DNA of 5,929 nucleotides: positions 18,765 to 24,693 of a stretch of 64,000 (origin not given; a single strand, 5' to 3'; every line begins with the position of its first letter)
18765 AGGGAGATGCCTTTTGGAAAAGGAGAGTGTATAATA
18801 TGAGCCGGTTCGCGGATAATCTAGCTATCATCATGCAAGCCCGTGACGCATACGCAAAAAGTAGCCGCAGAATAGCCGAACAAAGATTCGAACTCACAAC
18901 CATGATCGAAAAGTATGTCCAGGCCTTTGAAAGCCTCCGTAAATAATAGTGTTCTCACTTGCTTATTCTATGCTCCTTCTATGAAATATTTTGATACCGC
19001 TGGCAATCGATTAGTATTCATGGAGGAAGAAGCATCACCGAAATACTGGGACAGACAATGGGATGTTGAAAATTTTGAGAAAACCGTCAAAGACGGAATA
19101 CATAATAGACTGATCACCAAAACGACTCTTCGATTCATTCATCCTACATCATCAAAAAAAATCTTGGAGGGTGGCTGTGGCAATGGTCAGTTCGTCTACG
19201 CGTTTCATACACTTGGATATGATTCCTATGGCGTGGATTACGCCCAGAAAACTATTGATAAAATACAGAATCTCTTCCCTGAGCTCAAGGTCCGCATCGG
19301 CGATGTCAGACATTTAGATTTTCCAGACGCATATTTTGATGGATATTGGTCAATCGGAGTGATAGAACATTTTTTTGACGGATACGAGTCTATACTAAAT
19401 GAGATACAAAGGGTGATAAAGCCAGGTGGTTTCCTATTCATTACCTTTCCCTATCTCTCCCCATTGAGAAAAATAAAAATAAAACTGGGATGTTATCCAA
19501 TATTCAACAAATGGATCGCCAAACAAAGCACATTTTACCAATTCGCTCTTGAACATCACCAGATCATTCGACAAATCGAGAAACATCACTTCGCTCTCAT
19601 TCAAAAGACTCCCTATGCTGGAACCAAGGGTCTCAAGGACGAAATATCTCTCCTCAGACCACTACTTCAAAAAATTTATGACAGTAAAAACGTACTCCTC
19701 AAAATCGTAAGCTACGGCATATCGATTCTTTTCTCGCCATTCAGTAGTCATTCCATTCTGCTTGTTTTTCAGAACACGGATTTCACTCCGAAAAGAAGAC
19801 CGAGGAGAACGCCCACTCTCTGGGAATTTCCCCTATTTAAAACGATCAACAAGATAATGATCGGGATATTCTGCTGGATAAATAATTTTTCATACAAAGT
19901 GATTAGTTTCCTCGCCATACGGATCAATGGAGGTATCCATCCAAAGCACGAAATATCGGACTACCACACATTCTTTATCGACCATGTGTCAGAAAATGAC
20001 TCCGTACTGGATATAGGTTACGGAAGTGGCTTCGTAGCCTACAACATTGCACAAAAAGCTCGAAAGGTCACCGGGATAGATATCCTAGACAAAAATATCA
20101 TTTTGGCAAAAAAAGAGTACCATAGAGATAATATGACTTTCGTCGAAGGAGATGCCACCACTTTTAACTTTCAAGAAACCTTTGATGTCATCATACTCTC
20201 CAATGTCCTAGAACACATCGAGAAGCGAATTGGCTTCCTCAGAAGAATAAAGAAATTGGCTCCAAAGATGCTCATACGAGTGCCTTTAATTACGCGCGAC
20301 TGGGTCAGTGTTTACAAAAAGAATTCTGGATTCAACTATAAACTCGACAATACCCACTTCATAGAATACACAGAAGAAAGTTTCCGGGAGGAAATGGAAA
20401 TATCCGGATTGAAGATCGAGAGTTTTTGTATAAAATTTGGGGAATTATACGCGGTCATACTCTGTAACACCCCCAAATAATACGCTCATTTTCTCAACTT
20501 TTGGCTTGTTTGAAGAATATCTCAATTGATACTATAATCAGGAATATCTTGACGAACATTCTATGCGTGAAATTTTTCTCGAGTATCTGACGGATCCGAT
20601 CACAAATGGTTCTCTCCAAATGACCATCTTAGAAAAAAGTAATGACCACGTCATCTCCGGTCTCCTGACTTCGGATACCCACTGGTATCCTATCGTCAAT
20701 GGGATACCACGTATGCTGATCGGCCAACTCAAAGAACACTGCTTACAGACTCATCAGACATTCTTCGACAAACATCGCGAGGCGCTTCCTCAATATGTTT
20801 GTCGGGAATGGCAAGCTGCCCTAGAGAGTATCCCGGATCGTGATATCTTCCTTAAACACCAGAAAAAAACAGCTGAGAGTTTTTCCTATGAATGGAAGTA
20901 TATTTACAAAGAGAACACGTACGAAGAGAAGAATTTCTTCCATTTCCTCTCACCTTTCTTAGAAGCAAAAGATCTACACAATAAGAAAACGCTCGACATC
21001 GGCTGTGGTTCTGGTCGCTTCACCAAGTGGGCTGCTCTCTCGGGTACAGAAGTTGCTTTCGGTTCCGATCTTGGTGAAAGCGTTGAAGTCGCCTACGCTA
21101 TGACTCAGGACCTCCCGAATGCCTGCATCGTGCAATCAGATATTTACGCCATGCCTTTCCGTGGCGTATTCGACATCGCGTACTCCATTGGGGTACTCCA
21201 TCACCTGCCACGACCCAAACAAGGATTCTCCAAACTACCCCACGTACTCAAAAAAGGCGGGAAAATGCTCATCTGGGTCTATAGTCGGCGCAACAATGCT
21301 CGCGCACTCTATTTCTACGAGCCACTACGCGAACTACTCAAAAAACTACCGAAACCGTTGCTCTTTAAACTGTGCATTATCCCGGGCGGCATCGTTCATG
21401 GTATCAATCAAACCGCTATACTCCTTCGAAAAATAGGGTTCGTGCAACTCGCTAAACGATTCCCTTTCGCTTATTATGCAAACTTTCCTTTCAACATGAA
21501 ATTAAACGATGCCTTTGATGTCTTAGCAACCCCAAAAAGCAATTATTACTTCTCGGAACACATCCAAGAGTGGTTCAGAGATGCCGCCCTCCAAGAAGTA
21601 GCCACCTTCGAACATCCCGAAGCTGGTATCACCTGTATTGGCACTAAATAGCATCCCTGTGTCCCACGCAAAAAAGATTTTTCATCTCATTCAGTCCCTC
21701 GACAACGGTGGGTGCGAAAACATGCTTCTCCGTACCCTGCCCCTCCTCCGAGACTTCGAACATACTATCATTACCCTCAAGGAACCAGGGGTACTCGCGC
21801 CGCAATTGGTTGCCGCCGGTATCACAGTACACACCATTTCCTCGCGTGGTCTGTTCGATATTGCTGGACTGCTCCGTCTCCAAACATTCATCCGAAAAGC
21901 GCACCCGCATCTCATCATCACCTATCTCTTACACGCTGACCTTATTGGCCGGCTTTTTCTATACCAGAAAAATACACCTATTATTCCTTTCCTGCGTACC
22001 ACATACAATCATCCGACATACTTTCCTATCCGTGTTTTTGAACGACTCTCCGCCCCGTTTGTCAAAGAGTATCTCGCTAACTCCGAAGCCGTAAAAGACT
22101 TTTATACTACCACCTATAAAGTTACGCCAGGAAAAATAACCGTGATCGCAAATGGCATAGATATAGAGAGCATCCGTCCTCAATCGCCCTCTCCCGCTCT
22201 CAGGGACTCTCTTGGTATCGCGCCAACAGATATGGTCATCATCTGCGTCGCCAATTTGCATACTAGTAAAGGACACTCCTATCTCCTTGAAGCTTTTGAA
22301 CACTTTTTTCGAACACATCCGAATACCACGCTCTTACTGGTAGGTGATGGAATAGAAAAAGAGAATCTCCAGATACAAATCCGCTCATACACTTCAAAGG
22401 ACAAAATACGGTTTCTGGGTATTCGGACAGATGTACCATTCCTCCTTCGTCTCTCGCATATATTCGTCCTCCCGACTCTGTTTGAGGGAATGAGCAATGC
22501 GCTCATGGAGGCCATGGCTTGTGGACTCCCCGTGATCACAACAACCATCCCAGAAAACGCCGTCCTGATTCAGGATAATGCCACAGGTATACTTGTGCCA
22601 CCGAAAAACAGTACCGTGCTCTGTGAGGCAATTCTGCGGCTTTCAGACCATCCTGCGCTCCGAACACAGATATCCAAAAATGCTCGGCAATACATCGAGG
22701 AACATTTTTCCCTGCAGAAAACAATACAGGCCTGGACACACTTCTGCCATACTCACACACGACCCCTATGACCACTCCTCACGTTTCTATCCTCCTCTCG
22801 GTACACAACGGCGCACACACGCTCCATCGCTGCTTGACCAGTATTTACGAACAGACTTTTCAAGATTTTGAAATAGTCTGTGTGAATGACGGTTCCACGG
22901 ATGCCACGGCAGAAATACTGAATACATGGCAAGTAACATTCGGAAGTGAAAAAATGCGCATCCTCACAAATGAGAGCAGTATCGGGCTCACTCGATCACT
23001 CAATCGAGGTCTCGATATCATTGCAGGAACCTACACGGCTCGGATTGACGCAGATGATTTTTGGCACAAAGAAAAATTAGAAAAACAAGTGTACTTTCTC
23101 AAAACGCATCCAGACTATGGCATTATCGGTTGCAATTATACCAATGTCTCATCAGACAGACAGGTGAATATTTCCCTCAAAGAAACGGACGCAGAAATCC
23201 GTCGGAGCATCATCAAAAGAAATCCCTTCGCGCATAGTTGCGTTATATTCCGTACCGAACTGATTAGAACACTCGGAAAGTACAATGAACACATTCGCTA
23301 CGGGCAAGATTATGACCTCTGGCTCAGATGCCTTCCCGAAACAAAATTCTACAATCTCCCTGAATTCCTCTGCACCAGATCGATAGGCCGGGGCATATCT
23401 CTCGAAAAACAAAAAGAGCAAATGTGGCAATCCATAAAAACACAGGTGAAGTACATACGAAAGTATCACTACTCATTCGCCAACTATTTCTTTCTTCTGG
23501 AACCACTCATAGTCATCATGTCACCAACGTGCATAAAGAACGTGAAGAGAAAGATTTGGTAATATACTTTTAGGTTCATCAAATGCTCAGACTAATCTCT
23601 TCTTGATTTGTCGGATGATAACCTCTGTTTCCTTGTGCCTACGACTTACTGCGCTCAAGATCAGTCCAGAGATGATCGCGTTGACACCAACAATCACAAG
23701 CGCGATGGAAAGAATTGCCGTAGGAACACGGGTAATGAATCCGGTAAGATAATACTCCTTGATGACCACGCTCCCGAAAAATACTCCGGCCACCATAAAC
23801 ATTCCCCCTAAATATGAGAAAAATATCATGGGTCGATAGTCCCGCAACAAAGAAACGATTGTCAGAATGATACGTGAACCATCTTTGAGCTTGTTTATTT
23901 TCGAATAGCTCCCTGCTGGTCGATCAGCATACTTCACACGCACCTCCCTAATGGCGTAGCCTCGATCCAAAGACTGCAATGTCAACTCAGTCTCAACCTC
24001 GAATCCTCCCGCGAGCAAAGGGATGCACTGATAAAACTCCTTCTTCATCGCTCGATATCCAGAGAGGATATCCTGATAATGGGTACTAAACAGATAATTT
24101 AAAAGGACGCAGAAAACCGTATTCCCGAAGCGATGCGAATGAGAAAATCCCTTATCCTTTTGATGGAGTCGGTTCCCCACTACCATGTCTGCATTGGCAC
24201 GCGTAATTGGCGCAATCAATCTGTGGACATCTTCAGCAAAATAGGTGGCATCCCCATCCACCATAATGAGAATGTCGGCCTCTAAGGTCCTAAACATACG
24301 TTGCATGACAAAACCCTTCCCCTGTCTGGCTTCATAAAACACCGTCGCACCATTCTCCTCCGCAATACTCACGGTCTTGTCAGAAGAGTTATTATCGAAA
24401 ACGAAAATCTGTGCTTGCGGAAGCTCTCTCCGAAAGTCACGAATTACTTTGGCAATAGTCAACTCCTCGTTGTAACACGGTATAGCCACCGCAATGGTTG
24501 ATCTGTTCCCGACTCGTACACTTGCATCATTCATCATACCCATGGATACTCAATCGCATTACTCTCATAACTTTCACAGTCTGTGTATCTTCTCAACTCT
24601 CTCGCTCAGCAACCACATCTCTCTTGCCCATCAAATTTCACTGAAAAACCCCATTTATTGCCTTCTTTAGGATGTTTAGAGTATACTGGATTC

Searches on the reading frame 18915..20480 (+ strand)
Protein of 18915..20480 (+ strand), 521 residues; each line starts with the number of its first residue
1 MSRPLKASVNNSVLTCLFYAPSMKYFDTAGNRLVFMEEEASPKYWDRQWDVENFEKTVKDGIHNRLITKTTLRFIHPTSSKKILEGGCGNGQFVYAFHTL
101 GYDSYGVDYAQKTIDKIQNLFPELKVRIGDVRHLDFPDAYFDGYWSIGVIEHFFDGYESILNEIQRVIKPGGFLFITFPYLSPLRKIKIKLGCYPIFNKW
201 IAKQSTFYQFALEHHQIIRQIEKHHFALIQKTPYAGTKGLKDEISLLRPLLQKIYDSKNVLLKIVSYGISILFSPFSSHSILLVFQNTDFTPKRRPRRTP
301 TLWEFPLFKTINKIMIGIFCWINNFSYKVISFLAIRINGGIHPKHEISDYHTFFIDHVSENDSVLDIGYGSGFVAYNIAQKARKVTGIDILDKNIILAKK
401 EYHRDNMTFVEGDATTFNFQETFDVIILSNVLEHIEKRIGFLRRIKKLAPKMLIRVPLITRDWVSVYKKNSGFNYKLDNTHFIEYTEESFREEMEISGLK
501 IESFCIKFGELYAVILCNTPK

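Call 5: search_protein_families(library=pfam, proteins=[window:18915-20480:+], max_evalue=0.001)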
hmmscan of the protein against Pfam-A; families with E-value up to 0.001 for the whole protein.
window:18915-20480:+ (521 aa): 14 families
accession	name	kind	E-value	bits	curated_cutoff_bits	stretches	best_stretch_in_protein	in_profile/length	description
PF08241.18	Methyltransf_11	-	3e-36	124.4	21.2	2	84-176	1-95/95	Methyltransferase domain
PF13649.12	Methyltransf_25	-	5.7e-32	110.7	27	2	83-172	1-97/97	Methyltransferase domain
PF13489.12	Methyltransf_23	-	1.7e-26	93.3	27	2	346-502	8-162/164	Methyltransferase domain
PF13847.12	Methyltransf_31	-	2.5e-25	89.3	27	2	360-449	3-101/145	Methyltransferase domain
PF08242.18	Methyltransf_12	-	8.2e-21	75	30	2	365-448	1-91/98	Methyltransferase domain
PF01209.24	Ubie_methyltran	-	1.3e-07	31.7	20.1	0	351-443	38-137/233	ubiE/COQ5 methyltransferase family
PF02353.26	CMAS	-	3.7e-07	30.2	27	0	79-230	62-214/273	Mycolic acid cyclopropane synthetase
PF03848.20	TehB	-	8.6e-07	29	20.4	0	79-176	30-132/193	Tellurite resistance protein TehB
PF07021.18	MetW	-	5.4e-06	26.6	21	0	354-457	7-110/193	Methionine biosynthesis protein MetW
PF05175.20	MTS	-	8.9e-06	25.9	23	1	340-428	9-104/170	Methyltransferase small domain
PF05401.17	NodS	-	1e-05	25.9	24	1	361-440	44-124/201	Nodulation protein S (NodS)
PF00398.26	RrnaAD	-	0.00017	21.3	24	1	358-434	28-110/263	Ribosomal RNA adenine dimethylase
PF06325.19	PrmA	-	0.00035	20.6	22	0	358-435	159-238/296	Ribosomal protein L11 methyltransferase (PrmA)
PF07757.19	AdoMet_MTase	-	0.00053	20.6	27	0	84-113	66-95/115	Predicted AdoMet-dependent methyltransferase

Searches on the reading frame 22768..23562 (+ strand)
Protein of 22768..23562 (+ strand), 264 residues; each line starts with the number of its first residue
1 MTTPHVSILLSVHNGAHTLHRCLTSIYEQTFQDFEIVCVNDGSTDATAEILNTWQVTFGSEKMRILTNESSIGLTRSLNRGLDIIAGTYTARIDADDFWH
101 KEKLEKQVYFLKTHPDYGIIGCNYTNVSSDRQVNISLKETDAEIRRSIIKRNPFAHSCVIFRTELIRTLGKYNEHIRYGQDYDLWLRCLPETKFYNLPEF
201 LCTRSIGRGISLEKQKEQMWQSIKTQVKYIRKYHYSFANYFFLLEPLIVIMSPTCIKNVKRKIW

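Call 6: search_protein_families(library=pfam, proteins=[window:22768-23562:+], max_evalue=0.001)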
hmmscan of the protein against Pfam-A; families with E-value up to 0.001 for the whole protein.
window:22768-23562:+ (264 aa): 4 families
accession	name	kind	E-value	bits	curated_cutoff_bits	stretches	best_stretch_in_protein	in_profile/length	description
PF00535.33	Glycos_transf_2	-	5.6e-28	98.4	23.3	1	7-143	1-141/168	Glycosyl transferase family 2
PF13641.12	Glyco_tranf_2_3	-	3.4e-13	50.6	27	1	16-188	13-194/230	Glycosyltransferase like family 2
PF10111.15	Glyco_tranf_2_2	-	4.5e-11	43.2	27.3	1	12-195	8-206/276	Glycosyltransferase like family 2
PF13632.12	Glyco_trans_2_3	-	0.00074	19.8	27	0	93-191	5-109/198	Glycosyl transferase family group 2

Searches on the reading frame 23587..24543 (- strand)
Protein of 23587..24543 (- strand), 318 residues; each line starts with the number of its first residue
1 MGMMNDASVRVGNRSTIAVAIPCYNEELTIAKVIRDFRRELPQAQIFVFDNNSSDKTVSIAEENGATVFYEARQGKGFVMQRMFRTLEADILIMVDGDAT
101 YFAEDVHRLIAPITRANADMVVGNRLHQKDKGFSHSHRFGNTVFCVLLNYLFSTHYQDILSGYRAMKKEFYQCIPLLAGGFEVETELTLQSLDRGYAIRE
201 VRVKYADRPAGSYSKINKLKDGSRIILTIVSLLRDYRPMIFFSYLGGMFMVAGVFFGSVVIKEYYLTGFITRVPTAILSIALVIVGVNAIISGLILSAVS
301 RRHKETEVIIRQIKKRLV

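Call 6: search_protein_families(library=pfam, proteins=[window:23587-24543:-], max_evalue=0.001)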
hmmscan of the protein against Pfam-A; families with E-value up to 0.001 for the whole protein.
window:23587-24543:- (318 aa): 2 families
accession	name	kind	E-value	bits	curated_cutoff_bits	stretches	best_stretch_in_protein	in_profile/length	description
PF00535.33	Glycos_transf_2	-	2.7e-19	70.1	23.3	1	19-173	2-166/168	Glycosyl transferase family 2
PF13641.12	Glyco_tranf_2_3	-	4.6e-07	30.5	27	1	17-101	3-99/230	Glycosyltransferase like family 2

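Call 10: search_protein_families(library=ncbifam, proteins=[window:23587-24543:-], max_evalue=0.01)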
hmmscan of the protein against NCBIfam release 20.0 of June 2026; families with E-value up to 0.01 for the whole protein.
window:23587-24543:- (318 aa): 10 families
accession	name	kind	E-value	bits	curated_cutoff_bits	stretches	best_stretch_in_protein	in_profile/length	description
TIGR04182.1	glyco_TIGR04182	equivalog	3.1e-74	250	325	1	17-306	2-289/293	S-layer glycoprotein N-glycosyltransferase AglJ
NF041391.1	DPhHxTase_Halo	equivalog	2e-27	95.6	375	1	23-234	3-210/213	dolichyl-phosphate hexose transferase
NF010496.0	PRK13915.1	equivalog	1.5e-14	53.8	262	1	13-122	29-152/307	glucosyl-3-phosphoglycerate synthase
NF058614.1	PPMAGASynPpgS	equivalog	3e-12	46.4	370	1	19-225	4-215/226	polyprenyl-phospho-N-acetylgalactosaminyl synthase PpgS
TIGR04283.1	glyco_like_mftF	equivalog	8e-11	42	182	1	17-119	1-102/221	TIGR04283 family arsenosugar biosynthesis glycosyltransferase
NF041865.1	EpsU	equivalog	7.6e-08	31.8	700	1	9-104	33-138/394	exopolysaccharide biosynthesis GT2 family glycosyltransferase EpsU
TIGR03937.1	PgaC_IcaA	equivalog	8.2e-08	31.6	422.3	1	10-116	40-153/407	poly-beta-1,6-N-acetyl-D-glucosamine synthase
NF053846.1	glyco_with_XrtP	equivalog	8.1e-07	28.1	520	1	20-65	46-91/440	XrtP-associated glycosyltransferase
NF038302.1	EPS_HpsE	equivalog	5.4e-06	25.6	300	1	17-100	3-98/307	hormogonium polysaccharide biosynthesis glycosyltransferase HpsE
NF047588.1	GlcsyltransPgfSStrep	equivalog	6.3e-05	22.3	500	1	17-173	3-166/308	glycosyltransferase PgfS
